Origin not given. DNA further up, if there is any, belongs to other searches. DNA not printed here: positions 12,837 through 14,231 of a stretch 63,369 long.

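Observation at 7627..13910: Three dynamin-like GTPases with a translationally coupled M48 metallopeptidase: candidate protease-linked membrane-remodelling (or Eleos-like defence) module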

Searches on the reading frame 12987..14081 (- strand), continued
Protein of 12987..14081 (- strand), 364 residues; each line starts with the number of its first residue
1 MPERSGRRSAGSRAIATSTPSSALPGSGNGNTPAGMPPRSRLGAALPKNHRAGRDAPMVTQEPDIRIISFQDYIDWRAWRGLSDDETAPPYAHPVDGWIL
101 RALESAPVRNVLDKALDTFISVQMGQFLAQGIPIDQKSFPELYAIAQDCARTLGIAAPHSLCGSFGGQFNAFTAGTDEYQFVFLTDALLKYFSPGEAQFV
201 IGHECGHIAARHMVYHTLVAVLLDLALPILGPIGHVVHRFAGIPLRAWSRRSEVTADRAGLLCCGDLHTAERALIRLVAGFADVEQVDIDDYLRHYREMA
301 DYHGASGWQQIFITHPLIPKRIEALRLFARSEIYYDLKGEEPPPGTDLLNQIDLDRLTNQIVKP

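Call 47: search_dna_similar(query=window:12987-13910:-, collection=plasmids, mode=protein, max_evalue=1e-10, max_rows=20)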
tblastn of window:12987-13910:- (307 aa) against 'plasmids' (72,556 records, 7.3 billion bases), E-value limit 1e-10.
Records with a match: 9; places in all: 9; records where one place covers at least 80% of the query: 1.
Best place of each record, by identity: <60% 9.
By first word of the organism name: Thermus 5; Nonomuraea 1; Tsukamurella 1; Rhodococcus 1; Bernardetia 1.
By predicted mobility (MOB-suite, as given by PLSDB): non-mobilizable 8; mobilizable 1.
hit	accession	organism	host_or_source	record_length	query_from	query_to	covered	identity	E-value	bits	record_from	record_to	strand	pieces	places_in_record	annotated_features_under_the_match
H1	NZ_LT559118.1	Nonomuraea gerenzanensis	-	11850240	34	304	88%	29.1%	1e-19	97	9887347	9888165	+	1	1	none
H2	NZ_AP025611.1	Thermus thermophilus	-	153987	20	242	73%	35.1%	1e-19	96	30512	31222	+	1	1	M48 family metallopeptidase | HNH endonuclease signature motif containing protein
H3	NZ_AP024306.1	Thermus thermophilus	-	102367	20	242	73%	34.7%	1e-18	94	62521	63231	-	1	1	M48 family metallopeptidase | HNH endonuclease signature motif containing protein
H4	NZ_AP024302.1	Thermus thermophilus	-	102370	20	242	73%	34.7%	1e-18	94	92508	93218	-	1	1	M48 family metallopeptidase | HNH endonuclease signature motif containing protein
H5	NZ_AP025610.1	Thermus thermophilus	-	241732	19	242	73%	34.4%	1e-20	99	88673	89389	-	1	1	M48 family metallopeptidase | HNH endonuclease signature motif containing protein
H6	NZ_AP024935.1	Thermus thermophilus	-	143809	20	242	73%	34.3%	3e-18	92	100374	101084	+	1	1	M48 family metallopeptidase | HNH endonuclease signature motif containing protein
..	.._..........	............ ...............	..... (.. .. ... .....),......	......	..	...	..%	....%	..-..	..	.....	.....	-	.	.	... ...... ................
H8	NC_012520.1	Rhodococcus opacus B4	-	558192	30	241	69%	32.1%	7e-21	100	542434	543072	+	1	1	M48 family metallopeptidase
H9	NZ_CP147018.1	Bernardetia sp. Wsw4-3y2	Red alga,Red algae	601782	30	246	71%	29.7%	4e-20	98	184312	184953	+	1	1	M48 family metallopeptidase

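Call 48: search_dna_similar(query=window:12987-13910:-, collection=phages, mode=protein, max_evalue=0.00001, max_rows=10)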
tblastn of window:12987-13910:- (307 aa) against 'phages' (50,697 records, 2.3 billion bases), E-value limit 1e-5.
No match.

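Call 49: get_annotated_region(hit=H2, flank=9000)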
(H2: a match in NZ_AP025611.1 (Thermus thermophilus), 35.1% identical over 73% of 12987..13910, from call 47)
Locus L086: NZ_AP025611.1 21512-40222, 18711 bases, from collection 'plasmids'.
description: Thermus thermophilus strain SNM3-3 plasmid pTthSNM3-3c, complete sequence
organism: Thermus thermophilus (NCBI taxid 274)
taxonomy: Bacteria; Deinococcota; Deinococci; Thermales; Thermaceae; Thermus; Thermus thermophilus
host: -; source: -; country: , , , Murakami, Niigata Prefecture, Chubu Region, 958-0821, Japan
typing (MOB-suite, as given by PLSDB): non-mobilizable; mating-pair formation MPF_T
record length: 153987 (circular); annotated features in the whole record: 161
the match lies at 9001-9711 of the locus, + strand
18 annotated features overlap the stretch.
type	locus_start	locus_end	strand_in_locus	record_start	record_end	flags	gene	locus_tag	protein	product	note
CDS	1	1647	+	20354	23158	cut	-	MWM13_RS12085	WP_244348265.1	DUF1156 domain-containing protein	-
CDS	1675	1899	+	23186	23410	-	-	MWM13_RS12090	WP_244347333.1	type II toxin-antitoxin system HicB family antitoxin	-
CDS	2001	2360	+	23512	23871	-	-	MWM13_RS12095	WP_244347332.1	type II toxin-antitoxin system RelE/ParE family toxin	-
CDS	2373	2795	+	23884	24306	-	-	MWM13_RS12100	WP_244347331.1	helix-turn-helix domain-containing protein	-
CDS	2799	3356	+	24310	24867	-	-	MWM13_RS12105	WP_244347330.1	helix-turn-helix domain-containing protein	-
CDS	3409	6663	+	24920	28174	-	-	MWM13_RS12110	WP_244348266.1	Swt1 family HEPN domain-containing protein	-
CDS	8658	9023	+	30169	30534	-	-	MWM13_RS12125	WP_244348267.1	HNH endonuclease signature motif containing protein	-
CDS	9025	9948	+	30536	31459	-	-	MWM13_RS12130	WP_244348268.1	M48 family metallopeptidase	-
CDS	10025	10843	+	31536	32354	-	-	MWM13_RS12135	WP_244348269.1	hypothetical protein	-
CDS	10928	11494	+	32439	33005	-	-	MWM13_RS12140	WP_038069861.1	hypothetical protein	-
CDS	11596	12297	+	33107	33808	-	-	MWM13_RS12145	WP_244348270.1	hypothetical protein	-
CDS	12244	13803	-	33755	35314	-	-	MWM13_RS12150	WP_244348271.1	IS200/IS605 family accessory protein TnpB-related protein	GO:0006313 - DNA transposition [Evidence IEA]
CDS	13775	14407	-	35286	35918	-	-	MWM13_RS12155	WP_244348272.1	IS607 family transposase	-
CDS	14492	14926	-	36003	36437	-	-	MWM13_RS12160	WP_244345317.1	hypothetical protein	-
CDS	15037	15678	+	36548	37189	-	-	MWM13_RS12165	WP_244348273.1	MarR family transcriptional regulator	-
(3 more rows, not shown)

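Call 50: get_annotated_region(hit=H8, flank=9000)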
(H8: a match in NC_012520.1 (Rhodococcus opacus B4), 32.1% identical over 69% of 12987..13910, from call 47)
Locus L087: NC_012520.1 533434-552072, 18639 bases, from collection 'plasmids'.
description: Rhodococcus opacus B4 plasmid pROB01, complete sequence
organism: Rhodococcus opacus B4 (NCBI taxid 632772)
taxonomy: Bacteria; Actinomycetota; Actinomycetes; Mycobacteriales; Nocardiaceae; Rhodococcus; Rhodococcus opacus; Rhodococcus opacus B4
host: -; source: -; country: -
typing (MOB-suite, as given by PLSDB): mobilizable; relaxase MOBP,MOBP,MOBP
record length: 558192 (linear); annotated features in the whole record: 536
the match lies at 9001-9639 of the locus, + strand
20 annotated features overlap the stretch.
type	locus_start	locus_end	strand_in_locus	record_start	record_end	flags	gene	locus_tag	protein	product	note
CDS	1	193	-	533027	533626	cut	-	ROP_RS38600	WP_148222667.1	hypothetical protein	-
CDS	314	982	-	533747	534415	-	-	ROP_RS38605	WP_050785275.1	LGFP repeat-containing protein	-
CDS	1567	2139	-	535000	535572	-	-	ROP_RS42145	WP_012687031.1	hypothetical protein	-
CDS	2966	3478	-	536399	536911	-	-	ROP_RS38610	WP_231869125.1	ImmA/IrrE family metallo-endopeptidase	-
CDS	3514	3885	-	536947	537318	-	-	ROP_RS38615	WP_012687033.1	helix-turn-helix transcriptional regulator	-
CDS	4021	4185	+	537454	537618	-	-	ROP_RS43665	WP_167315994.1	hypothetical protein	-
CDS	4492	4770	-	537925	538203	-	-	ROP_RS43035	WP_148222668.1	hypothetical protein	-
CDS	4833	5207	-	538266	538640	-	-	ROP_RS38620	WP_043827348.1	hypothetical protein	-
CDS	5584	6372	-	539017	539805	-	-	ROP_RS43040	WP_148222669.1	hypothetical protein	-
CDS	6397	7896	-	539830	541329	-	-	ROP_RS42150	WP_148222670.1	LGFP repeat-containing protein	-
CDS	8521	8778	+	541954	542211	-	-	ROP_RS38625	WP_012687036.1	hypothetical protein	-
CDS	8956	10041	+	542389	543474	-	-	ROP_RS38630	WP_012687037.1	M48 family metallopeptidase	-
CDS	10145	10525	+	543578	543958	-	-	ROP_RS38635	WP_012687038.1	PLDc N-terminal domain-containing protein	-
CDS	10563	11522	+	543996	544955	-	-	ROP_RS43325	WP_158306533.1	hypothetical protein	-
CDS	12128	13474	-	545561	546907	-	-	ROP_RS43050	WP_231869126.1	hypothetical protein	-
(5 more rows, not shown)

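Call 63: search_protein_families(library=pfam, alignment_id=A6, max_evalue=0.00001)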
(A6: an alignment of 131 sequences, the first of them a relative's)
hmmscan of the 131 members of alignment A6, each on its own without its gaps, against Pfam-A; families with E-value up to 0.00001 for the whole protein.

A. member 1, L007:3340-4107:+ (255 aa): 0 families

B. families by the number of members that match (of 131 scanned): 212 families (the first 25 are shown)
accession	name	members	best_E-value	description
PF24814.1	WD40_Prp19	2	1.1e-85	Prp19 WD40 domain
PF00400.38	WD40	2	1.7e-83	WD domain, G-beta repeat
PF25174.1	Beta-prop_THOC3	2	1.7e-79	THOC3 beta-propeller domain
PF03437.21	BtpA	2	3e-77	BtpA family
PF25173.1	Beta-prop_WDR3_1st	2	3.1e-71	WDR3 first beta-propeller domain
PF24807.1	WD40_CDC20-Fz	2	1.6e-62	CDC20/Fizzy WD40 domain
PF25172.1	Beta-prop_WDR3_2nd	2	1.5e-60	WDR3 second beta-propeller domain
PF24817.1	WD40_WDHD1_1st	2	1.6e-53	WDHD1 first WD40 domain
PF25175.1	Beta-prop_WDR5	2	3.3e-52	WDR5 beta-propeller domain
PF23414.1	Beta-prop_EML_2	2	4.4e-50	Echinoderm microtubule-associated protein second beta-propeller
PF25391.1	WD40_Gbeta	2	6.5e-49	G protein beta WD-40 repeat protein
PF24105.1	Beta-prop_CAF1B_HIR1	2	7.4e-48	CAF1B/HIR1 beta-propeller domain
PF00069.31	Pkinase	2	7.2e-46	Protein kinase domain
PF25168.1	Beta-prop_WDR36-Utp21_2nd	2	1.7e-43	WDR36/Utp21 second beta-propeller domain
PF24805.1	EIF3I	2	6.5e-40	EIF3I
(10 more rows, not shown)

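Call 64: search_protein_families(library=padloc, alignment_id=A6, max_evalue=1e-10)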
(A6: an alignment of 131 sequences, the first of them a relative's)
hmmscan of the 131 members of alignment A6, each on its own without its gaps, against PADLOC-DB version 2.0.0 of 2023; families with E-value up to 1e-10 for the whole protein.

A. member 1, L007:3340-4107:+ (255 aa): 0 families

B. families by the number of members that match (of 131 scanned): 119 families (the first 25 are shown)
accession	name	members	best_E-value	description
PDLC04061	PD-T4-6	2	6.8e-93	-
PDLC04053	PD-T4-6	2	1.1e-85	-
PDLC04042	PD-T4-6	2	5.9e-84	-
PDLC04043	PD-T4-6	2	8.7e-80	-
PDLC04057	PD-T4-6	2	8.2e-78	-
PDLC04054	PD-T4-6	2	4.2e-77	-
PDLC04060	PD-T4-6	2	1.6e-76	-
PDLC04039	PD-T4-6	2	2.8e-75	-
PDLC04047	PD-T4-6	2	1.7e-71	-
PDLC04138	mad6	2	3e-66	mads_6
PDLC04041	PD-T4-6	2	3.1e-65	-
PDLC04052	PD-T4-6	2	5.2e-65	-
PDLC04040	PD-T4-6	2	8.7e-63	-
PDLC04048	PD-T4-6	2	3.8e-62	-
PDLC04064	PD-T4-6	2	5.9e-56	-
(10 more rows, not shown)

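Call 65: search_protein_families(library=pfam, proteins=[L077:5278-7350:+, L033:9587-10930:+, L035:8160-9584:+, L048:9527-10834:+, L053:2595-4004:+, L055:9587-10858:+, L019:8911-9666:+, L021:8980-9768:+, L028:9070-9858:+, L048:8599-9405:+], max_evalue=0.001)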
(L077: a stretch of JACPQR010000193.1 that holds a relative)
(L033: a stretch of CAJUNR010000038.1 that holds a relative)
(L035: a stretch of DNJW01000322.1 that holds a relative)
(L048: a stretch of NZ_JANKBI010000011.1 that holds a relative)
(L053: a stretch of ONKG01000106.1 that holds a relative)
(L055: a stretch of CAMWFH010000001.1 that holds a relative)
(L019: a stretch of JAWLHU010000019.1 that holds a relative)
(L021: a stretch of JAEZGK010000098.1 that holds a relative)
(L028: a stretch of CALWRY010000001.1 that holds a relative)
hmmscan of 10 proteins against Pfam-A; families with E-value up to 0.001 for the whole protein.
L077:5278-7350:+ (690 aa): 1 family
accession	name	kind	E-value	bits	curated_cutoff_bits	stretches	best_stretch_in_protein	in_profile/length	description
PF01435.24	Peptidase_M48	-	1.6e-26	93.7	20.3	1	457-640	3-183/186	Peptidase family M48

L033:9587-10930:+ (447 aa): 1 family
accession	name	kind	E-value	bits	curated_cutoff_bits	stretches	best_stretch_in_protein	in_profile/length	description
PF01435.24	Peptidase_M48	-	2.3e-19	70.4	20.3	1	221-407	4-183/186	Peptidase family M48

L035:8160-9584:+ (474 aa): 1 family
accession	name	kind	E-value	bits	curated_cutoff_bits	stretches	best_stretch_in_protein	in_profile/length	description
PF01435.24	Peptidase_M48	-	9.2e-20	71.7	20.3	1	252-437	5-183/186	Peptidase family M48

L048:9527-10834:+ (435 aa): 1 family
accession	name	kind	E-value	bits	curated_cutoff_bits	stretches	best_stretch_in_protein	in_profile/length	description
PF01435.24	Peptidase_M48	-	1.2e-20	74.5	20.3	1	208-395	3-183/186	Peptidase family M48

L053:2595-4004:+ (469 aa): 1 family
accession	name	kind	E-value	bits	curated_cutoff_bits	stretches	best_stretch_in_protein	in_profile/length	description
PF01435.24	Peptidase_M48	-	2.5e-20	73.5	20.3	1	242-426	5-182/186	Peptidase family M48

L055:9587-10858:+ (423 aa): 1 family
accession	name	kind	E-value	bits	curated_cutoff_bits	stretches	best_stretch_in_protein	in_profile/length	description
PF01435.24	Peptidase_M48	-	2.9e-23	83.1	20.3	1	200-386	4-183/186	Peptidase family M48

L019:8911-9666:+ (251 aa): 1 family
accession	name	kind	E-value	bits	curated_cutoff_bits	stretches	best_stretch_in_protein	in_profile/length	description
PF02661.23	Fic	-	4.8e-19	69.4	24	1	103-194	8-93/93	Fic/DOC family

L021:8980-9768:+ (262 aa): 0 families

L028:9070-9858:+ (262 aa): 0 families

L048:8599-9405:+ (268 aa): 0 families

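Call 66: find_related_loci(query=A3, collection=viral_contigs, flank=8000)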
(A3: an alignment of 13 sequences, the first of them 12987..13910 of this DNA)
Query A3 (307 aa) in viral_contigs; peptide patterns used: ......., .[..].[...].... (x = any residue, [..] = any of these).
36 stretches matched a pattern; 1 encode a relative of the query (tblastn E <= 1e-3); 1 distinct loci.
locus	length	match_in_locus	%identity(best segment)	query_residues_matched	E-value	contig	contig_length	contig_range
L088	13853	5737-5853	36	118-156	2e-6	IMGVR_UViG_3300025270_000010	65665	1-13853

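Call 77: list_cluster_members(proteins=[window:12987-13910:-, window:11257-12990:-, window:9203-11260:-, window:7627-9255:+])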
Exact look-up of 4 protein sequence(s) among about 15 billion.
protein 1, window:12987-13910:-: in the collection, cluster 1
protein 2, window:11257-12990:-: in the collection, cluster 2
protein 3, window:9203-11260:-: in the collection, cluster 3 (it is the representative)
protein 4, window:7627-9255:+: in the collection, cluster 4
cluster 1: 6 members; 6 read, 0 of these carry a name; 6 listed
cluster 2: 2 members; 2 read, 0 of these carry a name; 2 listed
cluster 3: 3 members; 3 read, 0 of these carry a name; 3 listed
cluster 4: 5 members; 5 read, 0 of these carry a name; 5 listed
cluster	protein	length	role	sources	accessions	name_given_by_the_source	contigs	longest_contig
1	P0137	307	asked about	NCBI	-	-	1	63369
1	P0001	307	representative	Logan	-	-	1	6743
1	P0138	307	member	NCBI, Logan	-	-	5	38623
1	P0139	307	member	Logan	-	-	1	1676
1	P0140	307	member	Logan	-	-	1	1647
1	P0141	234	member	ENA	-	-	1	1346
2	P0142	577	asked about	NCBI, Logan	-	-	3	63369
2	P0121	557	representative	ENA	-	-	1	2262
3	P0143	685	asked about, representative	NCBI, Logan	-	-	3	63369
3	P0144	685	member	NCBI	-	-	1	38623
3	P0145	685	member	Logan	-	-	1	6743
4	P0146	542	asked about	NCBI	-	-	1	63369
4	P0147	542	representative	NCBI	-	-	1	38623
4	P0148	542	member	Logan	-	-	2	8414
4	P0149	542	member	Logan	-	-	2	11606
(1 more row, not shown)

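Call 95: find_encoding_contigs(protein=P0138, flank=8000, max_places=3)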
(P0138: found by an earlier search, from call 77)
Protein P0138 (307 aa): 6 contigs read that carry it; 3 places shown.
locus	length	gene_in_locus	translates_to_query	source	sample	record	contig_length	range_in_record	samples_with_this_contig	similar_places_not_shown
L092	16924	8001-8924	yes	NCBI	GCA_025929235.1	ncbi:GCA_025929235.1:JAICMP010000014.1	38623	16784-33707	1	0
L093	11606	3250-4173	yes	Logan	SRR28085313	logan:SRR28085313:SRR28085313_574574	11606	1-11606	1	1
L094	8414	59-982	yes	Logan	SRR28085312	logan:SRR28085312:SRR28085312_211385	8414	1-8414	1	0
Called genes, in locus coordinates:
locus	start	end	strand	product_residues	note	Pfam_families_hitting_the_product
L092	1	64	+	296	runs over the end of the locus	PF03130:HEAT_PBS (faint), PF13646:HEAT_2 (faint), PF02810:SEC-C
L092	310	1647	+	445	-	PF01547:SBP_bac_1, PF13416:SBP_bac_8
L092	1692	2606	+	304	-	PF00528:BPD_transp_1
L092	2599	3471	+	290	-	PF00528:BPD_transp_1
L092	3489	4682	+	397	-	PF06202:GDE_C (faint)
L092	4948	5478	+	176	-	PF28549:NDPSase_N, PF00293:NUDIX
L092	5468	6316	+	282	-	PF00106:adh_short, PF01370:Epimerase (weak), PF08659:KR, PF13561:adh_short_C2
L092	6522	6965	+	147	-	-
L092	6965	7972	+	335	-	PF01073:3Beta_HSD, PF01370:Epimerase, PF02719:Polysacc_synt_2, PF04321:RmlD_sub_bind, PF05368:NmrA (weak), PF13460:NAD_binding_10, PF16363:GDP_Man_Dehyd, PF07993:NAD_binding_4 (weak)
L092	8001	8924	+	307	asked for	PF01435:Peptidase_M48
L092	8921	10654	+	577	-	-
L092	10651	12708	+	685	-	PF00350:Dynamin_N, PF01926:MMR_HSR1 (faint), PF21808:Dynamin-like_hel_bact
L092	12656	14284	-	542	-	PF00350:Dynamin_N, PF01926:MMR_HSR1 (faint)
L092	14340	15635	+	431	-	PF03816:LytR_cpsA_psr, PF13399:LytR_C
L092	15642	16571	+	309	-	PF02517:Rce1-like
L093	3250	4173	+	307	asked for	PF01435:Peptidase_M48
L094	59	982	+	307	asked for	PF01435:Peptidase_M48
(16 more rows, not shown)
